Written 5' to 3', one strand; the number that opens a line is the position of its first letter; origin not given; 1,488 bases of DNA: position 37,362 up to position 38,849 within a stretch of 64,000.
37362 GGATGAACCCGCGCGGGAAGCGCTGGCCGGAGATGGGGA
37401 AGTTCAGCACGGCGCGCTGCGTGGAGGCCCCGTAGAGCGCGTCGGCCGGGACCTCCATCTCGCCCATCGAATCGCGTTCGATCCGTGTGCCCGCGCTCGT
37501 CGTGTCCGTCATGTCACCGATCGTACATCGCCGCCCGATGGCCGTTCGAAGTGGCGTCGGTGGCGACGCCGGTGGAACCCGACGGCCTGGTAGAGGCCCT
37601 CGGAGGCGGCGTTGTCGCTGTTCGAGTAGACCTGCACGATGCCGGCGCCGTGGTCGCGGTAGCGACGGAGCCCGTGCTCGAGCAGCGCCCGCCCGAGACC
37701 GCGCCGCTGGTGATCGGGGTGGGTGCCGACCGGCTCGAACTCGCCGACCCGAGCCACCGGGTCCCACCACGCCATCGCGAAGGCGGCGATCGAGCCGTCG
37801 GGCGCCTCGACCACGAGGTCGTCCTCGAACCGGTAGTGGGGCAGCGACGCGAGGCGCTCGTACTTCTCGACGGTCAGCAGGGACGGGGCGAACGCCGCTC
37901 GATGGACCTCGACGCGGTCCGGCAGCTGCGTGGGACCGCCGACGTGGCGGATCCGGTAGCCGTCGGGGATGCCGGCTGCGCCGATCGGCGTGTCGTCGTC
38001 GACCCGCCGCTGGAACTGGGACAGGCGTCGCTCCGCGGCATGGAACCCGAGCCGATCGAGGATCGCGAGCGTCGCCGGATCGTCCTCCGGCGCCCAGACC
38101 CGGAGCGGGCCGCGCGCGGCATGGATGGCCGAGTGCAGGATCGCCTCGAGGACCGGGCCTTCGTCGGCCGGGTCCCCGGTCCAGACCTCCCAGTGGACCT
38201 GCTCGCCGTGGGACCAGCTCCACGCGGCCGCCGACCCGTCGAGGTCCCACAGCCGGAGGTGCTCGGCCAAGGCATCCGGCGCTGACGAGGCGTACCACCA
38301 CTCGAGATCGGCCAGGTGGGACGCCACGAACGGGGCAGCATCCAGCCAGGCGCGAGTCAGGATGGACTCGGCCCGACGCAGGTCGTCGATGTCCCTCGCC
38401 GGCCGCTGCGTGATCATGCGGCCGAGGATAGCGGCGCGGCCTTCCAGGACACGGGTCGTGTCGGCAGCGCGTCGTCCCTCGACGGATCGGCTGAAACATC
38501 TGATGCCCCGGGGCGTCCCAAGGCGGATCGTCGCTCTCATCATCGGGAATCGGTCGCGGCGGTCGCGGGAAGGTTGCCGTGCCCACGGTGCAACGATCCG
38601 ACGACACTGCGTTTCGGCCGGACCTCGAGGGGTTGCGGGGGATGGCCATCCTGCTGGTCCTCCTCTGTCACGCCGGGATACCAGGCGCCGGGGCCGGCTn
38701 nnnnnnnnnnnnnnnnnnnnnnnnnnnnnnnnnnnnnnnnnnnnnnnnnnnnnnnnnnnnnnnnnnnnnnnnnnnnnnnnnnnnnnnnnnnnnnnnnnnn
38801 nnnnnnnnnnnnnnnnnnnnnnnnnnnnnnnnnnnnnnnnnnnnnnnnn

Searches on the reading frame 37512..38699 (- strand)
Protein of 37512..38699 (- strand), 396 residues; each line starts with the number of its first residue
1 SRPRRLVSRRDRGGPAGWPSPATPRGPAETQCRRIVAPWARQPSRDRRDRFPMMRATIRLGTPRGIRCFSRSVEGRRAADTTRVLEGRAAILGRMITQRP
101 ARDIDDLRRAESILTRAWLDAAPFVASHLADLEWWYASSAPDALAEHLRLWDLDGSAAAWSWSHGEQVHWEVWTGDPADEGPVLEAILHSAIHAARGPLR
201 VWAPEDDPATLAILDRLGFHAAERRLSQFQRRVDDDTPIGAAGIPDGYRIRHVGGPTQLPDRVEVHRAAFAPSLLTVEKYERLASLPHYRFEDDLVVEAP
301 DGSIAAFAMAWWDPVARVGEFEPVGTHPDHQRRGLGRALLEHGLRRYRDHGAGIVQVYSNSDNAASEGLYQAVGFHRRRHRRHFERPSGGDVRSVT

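Call 55: search_protein_families(library=pfam, proteins=[window:37512-38699:-], max_evalue=0.001)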
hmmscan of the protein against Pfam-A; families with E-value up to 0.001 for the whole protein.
window:37512-38699:- (396 aa): 5 families
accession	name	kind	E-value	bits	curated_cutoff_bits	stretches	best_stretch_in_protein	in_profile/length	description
PF00583.31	Acetyltransf_1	-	6e-14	52.8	20.7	1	294-375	34-116/116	Acetyltransferase (GNAT) family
PF13508.13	Acetyltransf_7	-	1.2e-09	38.8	27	1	301-376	11-83/84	Acetyltransferase (GNAT) domain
PF08445.16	FR47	-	2.8e-08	34.1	22.1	1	314-381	17-83/86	FR47-like protein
PF13673.13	Acetyltransf_10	-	1.2e-05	25.7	23.6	1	327-381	60-113/128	Acetyltransferase (GNAT) domain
PF13527.13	Acetyltransf_9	-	6.5e-05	23.4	25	1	323-375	77-124/127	Acetyltransferase (GNAT) domain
